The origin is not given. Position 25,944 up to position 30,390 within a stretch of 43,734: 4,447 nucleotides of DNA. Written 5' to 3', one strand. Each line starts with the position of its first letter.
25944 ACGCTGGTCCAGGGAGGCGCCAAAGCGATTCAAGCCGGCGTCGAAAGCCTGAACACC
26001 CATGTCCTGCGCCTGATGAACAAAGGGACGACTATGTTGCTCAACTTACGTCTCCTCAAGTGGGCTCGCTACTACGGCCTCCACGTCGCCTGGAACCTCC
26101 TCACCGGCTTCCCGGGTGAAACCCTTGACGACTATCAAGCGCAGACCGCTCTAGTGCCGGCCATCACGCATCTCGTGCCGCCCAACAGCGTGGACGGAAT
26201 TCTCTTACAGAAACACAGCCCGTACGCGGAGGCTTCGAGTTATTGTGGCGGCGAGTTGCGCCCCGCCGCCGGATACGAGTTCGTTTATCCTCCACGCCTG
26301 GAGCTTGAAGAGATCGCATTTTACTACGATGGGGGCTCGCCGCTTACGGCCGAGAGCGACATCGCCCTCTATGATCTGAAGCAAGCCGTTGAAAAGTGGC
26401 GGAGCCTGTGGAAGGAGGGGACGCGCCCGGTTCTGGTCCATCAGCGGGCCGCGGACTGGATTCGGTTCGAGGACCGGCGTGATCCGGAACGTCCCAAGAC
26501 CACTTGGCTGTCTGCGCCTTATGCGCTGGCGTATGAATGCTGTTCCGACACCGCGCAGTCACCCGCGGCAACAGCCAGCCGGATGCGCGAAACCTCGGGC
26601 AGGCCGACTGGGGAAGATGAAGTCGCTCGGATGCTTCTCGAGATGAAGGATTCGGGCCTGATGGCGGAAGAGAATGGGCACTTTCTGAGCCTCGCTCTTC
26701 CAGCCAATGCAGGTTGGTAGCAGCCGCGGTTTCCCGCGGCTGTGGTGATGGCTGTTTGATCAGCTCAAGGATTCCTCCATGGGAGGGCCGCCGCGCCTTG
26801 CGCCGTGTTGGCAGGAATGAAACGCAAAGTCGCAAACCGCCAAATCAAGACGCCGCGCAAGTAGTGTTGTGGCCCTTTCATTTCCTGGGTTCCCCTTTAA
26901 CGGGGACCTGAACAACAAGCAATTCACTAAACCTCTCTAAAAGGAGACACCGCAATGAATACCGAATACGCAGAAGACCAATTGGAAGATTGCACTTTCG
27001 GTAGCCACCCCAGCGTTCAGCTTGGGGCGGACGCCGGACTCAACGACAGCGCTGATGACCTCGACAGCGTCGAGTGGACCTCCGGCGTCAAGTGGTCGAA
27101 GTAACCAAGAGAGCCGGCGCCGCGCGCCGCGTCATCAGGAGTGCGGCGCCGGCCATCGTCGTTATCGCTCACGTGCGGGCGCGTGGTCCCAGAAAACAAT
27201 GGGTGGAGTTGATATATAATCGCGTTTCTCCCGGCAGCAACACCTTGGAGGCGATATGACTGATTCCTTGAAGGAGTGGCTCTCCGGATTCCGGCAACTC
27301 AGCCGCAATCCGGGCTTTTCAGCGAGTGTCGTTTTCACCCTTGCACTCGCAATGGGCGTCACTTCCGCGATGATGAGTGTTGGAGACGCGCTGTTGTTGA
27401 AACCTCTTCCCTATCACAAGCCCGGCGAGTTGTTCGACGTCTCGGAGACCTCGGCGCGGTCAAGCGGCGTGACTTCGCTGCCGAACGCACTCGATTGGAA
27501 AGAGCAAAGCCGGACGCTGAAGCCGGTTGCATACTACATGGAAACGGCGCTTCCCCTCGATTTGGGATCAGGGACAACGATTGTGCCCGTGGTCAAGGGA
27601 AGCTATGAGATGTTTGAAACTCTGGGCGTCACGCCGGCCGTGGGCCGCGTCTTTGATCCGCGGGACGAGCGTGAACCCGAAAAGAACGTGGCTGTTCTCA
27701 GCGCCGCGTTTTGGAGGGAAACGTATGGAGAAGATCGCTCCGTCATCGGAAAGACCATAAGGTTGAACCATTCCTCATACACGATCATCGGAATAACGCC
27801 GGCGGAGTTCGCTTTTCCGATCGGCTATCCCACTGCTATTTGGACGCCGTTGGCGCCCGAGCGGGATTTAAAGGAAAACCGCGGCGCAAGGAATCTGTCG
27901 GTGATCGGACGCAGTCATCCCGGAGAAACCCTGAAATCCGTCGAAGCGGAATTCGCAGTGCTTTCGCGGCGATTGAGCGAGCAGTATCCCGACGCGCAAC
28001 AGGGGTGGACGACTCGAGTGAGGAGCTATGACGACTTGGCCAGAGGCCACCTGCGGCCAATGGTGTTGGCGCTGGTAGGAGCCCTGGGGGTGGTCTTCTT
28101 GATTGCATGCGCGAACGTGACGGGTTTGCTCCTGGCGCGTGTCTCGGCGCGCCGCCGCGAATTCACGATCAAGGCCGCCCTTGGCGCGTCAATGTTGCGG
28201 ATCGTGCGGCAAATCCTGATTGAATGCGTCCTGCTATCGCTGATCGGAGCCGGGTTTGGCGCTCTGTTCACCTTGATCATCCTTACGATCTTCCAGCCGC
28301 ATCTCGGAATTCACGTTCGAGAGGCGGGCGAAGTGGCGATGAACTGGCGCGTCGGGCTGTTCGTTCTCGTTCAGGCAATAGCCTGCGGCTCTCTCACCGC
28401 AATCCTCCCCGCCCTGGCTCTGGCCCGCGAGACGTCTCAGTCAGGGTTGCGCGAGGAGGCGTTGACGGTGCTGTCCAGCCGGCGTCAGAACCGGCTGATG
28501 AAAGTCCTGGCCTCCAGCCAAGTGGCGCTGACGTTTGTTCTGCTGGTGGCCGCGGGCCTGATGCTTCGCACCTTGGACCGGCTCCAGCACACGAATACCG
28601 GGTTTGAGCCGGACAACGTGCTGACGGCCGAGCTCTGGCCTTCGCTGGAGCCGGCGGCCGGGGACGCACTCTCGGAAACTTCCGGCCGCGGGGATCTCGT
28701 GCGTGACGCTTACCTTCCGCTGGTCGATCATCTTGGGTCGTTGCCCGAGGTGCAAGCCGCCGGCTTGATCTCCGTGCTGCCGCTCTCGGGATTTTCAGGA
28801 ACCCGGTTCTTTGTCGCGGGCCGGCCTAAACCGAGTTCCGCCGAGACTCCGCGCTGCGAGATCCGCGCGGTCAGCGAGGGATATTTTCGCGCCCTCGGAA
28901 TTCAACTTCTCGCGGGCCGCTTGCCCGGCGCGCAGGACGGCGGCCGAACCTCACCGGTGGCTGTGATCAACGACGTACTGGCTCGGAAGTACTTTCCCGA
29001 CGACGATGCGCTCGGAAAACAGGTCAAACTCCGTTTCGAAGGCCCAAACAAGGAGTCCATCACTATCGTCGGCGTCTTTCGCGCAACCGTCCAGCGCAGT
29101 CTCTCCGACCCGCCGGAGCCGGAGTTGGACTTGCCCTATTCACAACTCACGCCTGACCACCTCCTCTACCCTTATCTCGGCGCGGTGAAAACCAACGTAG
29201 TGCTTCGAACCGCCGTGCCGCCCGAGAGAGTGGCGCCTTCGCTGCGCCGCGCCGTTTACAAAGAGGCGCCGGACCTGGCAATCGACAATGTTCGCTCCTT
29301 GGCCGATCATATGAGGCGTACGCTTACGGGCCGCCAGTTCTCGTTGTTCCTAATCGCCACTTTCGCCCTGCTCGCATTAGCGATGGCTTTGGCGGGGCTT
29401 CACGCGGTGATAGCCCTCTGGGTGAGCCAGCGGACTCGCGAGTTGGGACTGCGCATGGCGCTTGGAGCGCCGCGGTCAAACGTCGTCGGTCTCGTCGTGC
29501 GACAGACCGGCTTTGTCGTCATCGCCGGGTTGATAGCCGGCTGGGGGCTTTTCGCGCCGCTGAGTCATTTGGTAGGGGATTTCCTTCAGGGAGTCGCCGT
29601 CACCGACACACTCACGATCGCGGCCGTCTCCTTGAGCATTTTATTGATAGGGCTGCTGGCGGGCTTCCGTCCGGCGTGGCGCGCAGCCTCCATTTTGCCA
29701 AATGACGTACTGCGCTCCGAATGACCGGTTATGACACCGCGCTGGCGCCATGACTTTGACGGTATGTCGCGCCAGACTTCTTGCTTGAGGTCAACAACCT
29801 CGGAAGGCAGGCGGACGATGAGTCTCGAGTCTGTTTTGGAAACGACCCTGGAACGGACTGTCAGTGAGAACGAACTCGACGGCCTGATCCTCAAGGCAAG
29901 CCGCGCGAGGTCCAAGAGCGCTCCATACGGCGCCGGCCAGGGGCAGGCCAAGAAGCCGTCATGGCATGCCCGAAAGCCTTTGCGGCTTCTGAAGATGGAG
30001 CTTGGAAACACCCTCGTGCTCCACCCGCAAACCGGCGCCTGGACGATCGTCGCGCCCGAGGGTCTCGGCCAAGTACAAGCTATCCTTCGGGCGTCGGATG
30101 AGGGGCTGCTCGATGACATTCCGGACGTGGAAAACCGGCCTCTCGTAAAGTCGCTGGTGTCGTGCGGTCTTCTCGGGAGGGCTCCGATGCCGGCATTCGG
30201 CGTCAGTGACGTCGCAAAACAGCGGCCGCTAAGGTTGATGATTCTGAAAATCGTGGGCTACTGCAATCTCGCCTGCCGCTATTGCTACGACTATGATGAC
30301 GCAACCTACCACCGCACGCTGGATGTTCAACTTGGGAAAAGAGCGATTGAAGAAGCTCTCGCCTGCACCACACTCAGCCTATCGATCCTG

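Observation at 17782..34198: Sigma-54-controlled locus with four radical SAM enzymes, an ABC exporter, a small peptide ORF and TldD/PmbA: candidate novel RiPP system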

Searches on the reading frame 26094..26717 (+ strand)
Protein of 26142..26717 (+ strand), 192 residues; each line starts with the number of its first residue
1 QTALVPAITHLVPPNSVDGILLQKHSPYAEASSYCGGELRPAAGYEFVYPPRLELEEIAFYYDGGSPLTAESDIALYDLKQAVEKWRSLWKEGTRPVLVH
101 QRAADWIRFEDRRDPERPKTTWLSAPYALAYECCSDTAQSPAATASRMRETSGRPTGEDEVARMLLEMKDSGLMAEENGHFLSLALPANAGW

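Call 53: search_protein_families(library=pfam, proteins=[window:26142-26717:+], max_evalue=10)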
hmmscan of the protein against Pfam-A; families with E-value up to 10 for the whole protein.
window:26142-26717:+ (192 aa): 0 families

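Call 98: predict_structure(alignment_id=A11)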
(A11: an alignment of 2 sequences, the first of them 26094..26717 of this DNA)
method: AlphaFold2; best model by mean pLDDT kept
length: 208 residues; sequences in the alignment: 2
mean_pLDDT: 49.3   pTM: 0.45
mean pLDDT of the five models: 49.3, 45.4, 43.7, 42.6, 37.0
residues with pLDDT >= 90: 2; 70-90: 47; 50-70: 34; < 50: 125
segments of 3 or more residues with pLDDT < 50: 1-114, 116-119, 202-208
pLDDT, mean of each block of 10 residues (from residue 1): 34 37 32 27 27 27 28 32 40 45 41 48 56 60 74 75 79 86 75 70 40
secondary structure, 60 per line:
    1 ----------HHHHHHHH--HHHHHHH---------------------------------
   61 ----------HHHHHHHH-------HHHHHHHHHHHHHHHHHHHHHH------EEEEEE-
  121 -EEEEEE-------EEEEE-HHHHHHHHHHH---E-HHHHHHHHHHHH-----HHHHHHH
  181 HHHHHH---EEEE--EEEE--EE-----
elements in order: H11-18 H21-27 H71-78 H86-107 E114-119 E122-127 E135-139 H141-151 H157-168 H174-186 E190-193 E196-199

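Call 101: fold_search(model_id=the predicted structure, library=pdb)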
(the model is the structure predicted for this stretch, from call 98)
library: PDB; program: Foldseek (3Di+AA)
matches with E <= 10: 950; with E <= 0.001: 0
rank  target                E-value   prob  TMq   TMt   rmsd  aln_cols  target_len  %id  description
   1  8a5y_T                1.7e-02  0.75  0.26  0.09  15.0       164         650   12  S. cerevisiae apo unphosphorylated APC/C. (released 2022-08-31)
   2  8a3t_T                2.5e-02  0.89  0.27  0.10  15.8       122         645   11  S. cerevisiae APC/C-Cdh1 complex (released 2022-08-31)
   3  3eyy_A                5.3e-02  1.00  0.26  0.39   3.9        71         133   18  Structural basis for the specialization of Nur, a nickel-specific Fur homologue, in metal sensing and DNA recognition (released 2009-06-09)
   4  5hvq_C                5.3e-02  0.57  0.24  0.21  16.1       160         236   11  Alternative model of the MAGE-G1 NSE-1 complex (released 2016-10-26)
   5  3mcz_A                7.3e-02  0.99  0.21  0.13   3.2        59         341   24  The Structure of an O-methyltransferase family protein from Burkholderia thailandensis. (released 2010-05-26)
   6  7clu_A                7.8e-02  0.99  0.23  0.15   3.0        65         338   20  PigF with SAH (released 2021-07-28)
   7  5nbc_B                1.1e-01  0.97  0.25  0.38   3.2        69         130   19  Structure of Prokaryotic Transcription Factors (released 2018-05-16)
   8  3mcz_B                1.2e-01  0.99  0.22  0.14   2.9        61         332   20  The Structure of an O-methyltransferase family protein from Burkholderia thailandensis. (released 2010-05-26)
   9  4ets_A                1.2e-01  0.75  0.25  0.35  12.7       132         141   14  Crystal structure of Campylobacter jejuni ferric uptake regulator (released 2012-06-20)
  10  1lva                  1.3e-01  0.60  0.24  0.19  14.4       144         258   12  Crystal structure of a C-terminal fragment of Moorella thermoacetica elongation factor SelB (released 2002-08-21)
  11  7clu_B                1.4e-01  0.98  0.23  0.16   3.0        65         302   20  PigF with SAH (released 2021-07-28)
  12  7clf_A                1.5e-01  0.98  0.23  0.15   3.0        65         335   20  PigF with SAH (released 2021-07-28)
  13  8bgt_A                1.5e-01  0.94  0.21  0.14   3.2        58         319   12  O-Methyltransferase Plu4890 in complex with SAM (released 2023-03-08)
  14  7wdq_A                1.5e-01  0.99  0.23  0.14   2.2        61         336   18  DsyB in complex with SAM (released 2022-06-01)
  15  2fu4_A                1.5e-01  0.99  0.26  0.60   3.0        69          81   20  Crystal Structure of the DNA binding domain of E.coli FUR (Ferric Uptake Regulator) (released 2006-05-16)
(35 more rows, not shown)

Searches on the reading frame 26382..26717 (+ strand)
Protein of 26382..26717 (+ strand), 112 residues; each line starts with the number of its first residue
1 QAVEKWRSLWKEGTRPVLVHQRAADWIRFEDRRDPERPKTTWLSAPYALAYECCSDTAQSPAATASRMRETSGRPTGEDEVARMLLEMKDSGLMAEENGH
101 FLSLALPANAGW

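Call 85: search_solved_structures(query=A9, max_evalue=10)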
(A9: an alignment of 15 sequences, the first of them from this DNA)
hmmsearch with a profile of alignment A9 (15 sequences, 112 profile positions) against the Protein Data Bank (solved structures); distinct sequences matched with E-value up to 10: 7.
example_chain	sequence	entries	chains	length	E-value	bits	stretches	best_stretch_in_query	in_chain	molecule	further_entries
5v7q_O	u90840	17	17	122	0.12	16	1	12-73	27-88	50S ribosomal protein L18 | Large ribosomal subunit protein uL18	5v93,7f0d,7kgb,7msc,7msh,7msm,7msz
2zcu_A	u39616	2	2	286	0.3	14.7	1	36-83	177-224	Uncharacterized oxidoreductase ytfG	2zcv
8zxc_A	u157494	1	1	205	0.49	14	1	44-98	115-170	ASH1L bromodomain and PHD domain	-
8crx_n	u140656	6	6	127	0.51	13.9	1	8-73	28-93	50S ribosomal protein L18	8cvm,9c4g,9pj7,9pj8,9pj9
6h1c_A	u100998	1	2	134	0.66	13.6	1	53-98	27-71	Ferric uptake regulation protein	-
1mzb_A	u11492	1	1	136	1.3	12.7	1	53-98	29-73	ferric uptake regulation protein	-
9s1t_A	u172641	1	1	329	9.5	9.9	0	52-102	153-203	De novo designed helical barrel - 6H5L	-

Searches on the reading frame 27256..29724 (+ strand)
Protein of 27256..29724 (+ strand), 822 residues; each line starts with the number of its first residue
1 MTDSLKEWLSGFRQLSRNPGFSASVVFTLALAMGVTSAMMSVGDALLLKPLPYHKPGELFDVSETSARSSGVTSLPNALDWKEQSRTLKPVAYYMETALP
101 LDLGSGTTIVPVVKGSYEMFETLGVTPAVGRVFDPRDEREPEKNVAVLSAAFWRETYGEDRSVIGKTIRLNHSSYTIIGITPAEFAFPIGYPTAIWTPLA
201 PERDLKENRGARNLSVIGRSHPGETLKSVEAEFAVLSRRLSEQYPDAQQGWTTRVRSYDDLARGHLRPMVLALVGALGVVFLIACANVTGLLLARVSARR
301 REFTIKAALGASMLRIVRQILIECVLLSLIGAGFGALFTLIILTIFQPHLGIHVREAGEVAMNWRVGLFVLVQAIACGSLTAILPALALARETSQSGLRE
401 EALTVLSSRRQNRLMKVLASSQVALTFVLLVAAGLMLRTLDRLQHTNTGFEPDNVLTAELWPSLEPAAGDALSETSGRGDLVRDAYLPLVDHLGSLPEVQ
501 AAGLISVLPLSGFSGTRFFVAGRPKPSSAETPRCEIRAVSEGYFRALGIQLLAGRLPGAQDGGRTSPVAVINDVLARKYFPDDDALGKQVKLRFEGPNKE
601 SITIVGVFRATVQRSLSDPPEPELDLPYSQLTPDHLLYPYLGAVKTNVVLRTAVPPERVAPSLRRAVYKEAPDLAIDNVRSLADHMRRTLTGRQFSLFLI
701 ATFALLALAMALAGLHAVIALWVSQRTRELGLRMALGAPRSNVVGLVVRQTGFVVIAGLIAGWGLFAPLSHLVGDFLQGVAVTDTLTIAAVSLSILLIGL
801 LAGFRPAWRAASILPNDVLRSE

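Call 3: search_protein_families(library=pfam, proteins=[window:27256-29724:+], max_evalue=0.01)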
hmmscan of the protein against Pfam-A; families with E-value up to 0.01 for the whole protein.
window:27256-29724:+ (822 aa): 2 families
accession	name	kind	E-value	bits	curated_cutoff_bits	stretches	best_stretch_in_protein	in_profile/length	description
PF12704.14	MacB_PCD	-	1.2e-32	114.3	27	2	25-233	4-204/207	MacB-like periplasmic core domain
PF02687.27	FtsX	-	5.8e-21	75.2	25.5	2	702-813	2-118/120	FtsX-like permease C-terminal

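Call 4: search_protein_families(library=ncbifam, proteins=[window:27256-29724:+], max_evalue=0.01)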
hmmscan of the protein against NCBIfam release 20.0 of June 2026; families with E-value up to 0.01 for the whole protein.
window:27256-29724:+ (822 aa): 4 families
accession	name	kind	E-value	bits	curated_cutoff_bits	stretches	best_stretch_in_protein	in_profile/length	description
TIGR03434.1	ADOP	subfamily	8e-217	722.1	622.3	1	11-822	8-803/803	ADOP family duplicated permease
NF007826.0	PRK10535.1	equivalog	1.9e-25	89.2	966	2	535-821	368-647/648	macrolide ABC transporter ATP-binding protein/permease MacB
NF038008.1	ABC_perm_DarB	equivalog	2.3e-08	32.5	700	1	259-460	262-457/777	darobactin export ABC transporter permease subunit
TIGR02212.1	lolCE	equivalog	0.0008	18.4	362.45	0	785-822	374-411/411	lipoprotein-releasing ABC transporter permease subunit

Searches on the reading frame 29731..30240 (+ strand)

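Call 53: search_protein_families(library=pfam, proteins=[window:29731-30240:+], max_evalue=10)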
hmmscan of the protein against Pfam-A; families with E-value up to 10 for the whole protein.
window:29731-30240:+ (170 aa): 1 family
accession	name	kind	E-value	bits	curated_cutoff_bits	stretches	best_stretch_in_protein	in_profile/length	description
PF15668.10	DUF4663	-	0.069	12.6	25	1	7-101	246-335/367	Domain of unknown function (DUF4663)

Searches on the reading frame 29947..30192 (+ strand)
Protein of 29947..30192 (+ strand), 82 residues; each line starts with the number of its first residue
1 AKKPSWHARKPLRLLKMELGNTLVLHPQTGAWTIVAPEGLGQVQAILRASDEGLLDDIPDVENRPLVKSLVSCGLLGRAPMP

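Call 86: search_solved_structures(query=A10, max_evalue=10)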
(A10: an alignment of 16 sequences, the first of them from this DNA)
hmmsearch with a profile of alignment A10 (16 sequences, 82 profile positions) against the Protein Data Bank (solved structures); distinct sequences matched with E-value up to 10: 4.
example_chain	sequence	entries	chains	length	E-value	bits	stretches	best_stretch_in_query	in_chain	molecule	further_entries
6mr4_A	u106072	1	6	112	0.59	13.4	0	41-70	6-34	Nuclear protein STH1/NPS1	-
6kmb_A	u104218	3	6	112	0.61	13.3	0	41-70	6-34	Nuclear protein STH1/NPS1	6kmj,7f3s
6uy1_A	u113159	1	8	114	0.64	13.3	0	41-70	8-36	Nuclear protein STH1/NPS1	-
1obf_O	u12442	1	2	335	1.9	11.8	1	36-68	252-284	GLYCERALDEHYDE 3-PHOSPHATE DEHYDROGENASE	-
